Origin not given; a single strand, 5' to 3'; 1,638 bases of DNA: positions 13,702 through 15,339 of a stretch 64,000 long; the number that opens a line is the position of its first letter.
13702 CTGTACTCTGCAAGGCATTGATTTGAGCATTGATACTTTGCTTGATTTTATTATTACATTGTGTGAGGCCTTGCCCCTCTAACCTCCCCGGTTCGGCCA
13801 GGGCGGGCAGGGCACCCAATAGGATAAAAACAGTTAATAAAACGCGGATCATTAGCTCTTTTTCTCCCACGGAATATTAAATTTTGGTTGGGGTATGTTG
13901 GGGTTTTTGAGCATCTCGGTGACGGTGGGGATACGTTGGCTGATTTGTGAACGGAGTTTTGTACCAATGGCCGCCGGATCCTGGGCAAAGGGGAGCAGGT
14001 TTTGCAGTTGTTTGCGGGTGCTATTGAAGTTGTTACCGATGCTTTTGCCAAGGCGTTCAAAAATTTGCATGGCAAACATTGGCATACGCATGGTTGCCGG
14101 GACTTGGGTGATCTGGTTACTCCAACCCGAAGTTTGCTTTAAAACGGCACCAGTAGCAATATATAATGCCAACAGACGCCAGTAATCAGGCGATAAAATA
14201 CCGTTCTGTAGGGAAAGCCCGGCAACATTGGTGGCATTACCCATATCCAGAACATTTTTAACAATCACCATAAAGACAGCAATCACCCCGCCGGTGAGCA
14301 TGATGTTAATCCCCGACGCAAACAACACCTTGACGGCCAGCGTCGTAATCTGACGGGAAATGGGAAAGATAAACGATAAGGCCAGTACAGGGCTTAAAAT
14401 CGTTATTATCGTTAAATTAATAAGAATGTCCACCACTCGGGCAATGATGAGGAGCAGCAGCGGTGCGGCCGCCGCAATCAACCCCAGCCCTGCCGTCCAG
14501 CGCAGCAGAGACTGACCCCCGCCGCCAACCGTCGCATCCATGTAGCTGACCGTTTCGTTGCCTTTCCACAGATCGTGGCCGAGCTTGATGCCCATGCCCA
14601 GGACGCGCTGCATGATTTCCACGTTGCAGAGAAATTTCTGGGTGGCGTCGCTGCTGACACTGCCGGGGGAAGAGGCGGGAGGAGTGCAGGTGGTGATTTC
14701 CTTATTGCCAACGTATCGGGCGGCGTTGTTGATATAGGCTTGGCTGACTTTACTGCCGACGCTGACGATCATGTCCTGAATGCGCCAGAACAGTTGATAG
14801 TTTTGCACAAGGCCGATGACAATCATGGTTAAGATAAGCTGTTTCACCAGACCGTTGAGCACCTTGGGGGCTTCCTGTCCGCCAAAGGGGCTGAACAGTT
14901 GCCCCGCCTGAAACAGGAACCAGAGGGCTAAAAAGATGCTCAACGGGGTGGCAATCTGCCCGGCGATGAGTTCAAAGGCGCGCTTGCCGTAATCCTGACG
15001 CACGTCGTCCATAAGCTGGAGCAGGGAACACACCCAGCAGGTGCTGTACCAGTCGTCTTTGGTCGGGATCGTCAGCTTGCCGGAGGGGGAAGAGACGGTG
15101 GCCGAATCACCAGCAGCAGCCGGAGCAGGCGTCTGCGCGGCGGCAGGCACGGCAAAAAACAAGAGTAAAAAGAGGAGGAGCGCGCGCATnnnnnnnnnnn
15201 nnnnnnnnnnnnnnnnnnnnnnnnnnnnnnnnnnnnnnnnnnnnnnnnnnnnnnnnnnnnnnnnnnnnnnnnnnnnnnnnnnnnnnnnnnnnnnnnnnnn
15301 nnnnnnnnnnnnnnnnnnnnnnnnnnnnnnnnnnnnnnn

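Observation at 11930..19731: Four-gene envelope module (Pro-rich TM protein + three paralogous VirB6/TrbL-like polytopic proteins) welded onto the 3' end of the lipid A operon, with no other T4SS genes nearby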

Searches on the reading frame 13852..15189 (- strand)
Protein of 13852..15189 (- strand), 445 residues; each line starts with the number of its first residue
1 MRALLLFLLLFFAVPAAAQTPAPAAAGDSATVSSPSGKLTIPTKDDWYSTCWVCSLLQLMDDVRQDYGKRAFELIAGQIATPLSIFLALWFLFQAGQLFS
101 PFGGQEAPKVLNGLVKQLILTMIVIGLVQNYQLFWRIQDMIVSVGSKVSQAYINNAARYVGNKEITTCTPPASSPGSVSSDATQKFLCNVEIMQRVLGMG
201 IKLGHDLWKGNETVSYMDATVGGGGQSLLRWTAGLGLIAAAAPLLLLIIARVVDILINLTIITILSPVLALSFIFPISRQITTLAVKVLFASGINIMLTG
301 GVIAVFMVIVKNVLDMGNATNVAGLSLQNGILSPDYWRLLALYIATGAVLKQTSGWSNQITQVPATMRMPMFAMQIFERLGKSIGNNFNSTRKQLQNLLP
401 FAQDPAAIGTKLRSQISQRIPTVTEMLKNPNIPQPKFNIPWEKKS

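Call 4: search_protein_families(library=pfam, proteins=[window:13852-15189:-], max_evalue=1)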
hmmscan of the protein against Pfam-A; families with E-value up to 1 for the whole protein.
window:13852-15189:- (445 aa): 1 family
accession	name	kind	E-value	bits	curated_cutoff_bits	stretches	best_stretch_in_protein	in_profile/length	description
PF04610.19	TrbL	-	8.6e-07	29.4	25.9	2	189-321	66-191/215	TrbL/VirB6 plasmid conjugal transfer protein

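Call 9: search_protein_families(library=ncbifam, proteins=[window:13852-15189:-], max_evalue=0.001)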
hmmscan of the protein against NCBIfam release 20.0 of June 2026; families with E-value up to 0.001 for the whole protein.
window:13852-15189:- (445 aa): 0 families

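Call 29: find_homologous_proteins(query=window:13852-15189:-, max_evalue=0.001)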
Query window:13852-15189:- (445 aa): 2 proteins with E <= 0.001 among 8000 candidates.
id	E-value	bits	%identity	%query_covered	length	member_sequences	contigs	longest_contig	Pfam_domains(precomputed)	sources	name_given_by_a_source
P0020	1.5e-284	962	98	100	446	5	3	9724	PF04610.20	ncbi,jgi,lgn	jgi:hypothetical protein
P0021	5.1e-235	798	79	100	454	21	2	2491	PF04610.20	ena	-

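Call 45: search_protein_families(library=phrogs, proteins=[window:13852-15189:-], max_evalue=0.01)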
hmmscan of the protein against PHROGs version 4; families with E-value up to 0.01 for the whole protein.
window:13852-15189:- (445 aa): 0 families

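Call 48: predict_structure(alignment_id=A2)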
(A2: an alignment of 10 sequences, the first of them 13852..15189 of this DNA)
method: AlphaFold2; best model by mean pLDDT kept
length: 445 residues; sequences in the alignment: 10
mean_pLDDT: 45.6   pTM: 0.37
mean pLDDT of the five models: 45.6, 40.4, 36.7, 34.4, 32.2
residues with pLDDT >= 90: 0; 70-90: 0; 50-70: 179; < 50: 266
segments of 3 or more residues with pLDDT < 50: 1-49, 100-128, 159-166, 170-179, 211-227, 267-282, 316-445
pLDDT, mean of each block of 10 residues (from residue 1): 39 37 27 31 43 53 56 52 51 51 48 45 47 52 54 52 49 42 59 61 59 40 44 59 60 57 52 47 52 56 58 48 35 44 47 41 32 29 31 34 35 36 37 34 31
secondary structure, 60 per line:
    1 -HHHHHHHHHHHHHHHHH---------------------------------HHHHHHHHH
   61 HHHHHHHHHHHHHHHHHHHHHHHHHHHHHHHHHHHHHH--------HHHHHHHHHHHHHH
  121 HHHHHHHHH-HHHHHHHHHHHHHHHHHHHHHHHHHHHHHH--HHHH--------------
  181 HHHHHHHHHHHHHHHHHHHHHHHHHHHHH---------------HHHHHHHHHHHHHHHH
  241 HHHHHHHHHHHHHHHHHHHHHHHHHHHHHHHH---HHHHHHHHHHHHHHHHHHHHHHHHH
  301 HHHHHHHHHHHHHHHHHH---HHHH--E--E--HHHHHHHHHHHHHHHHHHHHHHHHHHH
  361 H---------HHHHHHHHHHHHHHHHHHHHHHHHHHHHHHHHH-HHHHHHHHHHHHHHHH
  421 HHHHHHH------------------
elements in order: H2-18 H52-98 H107-129 H131-160 H163-166 H181-209 H225-272 H276-318 H322-325 H334-361 H371-403 H405-427
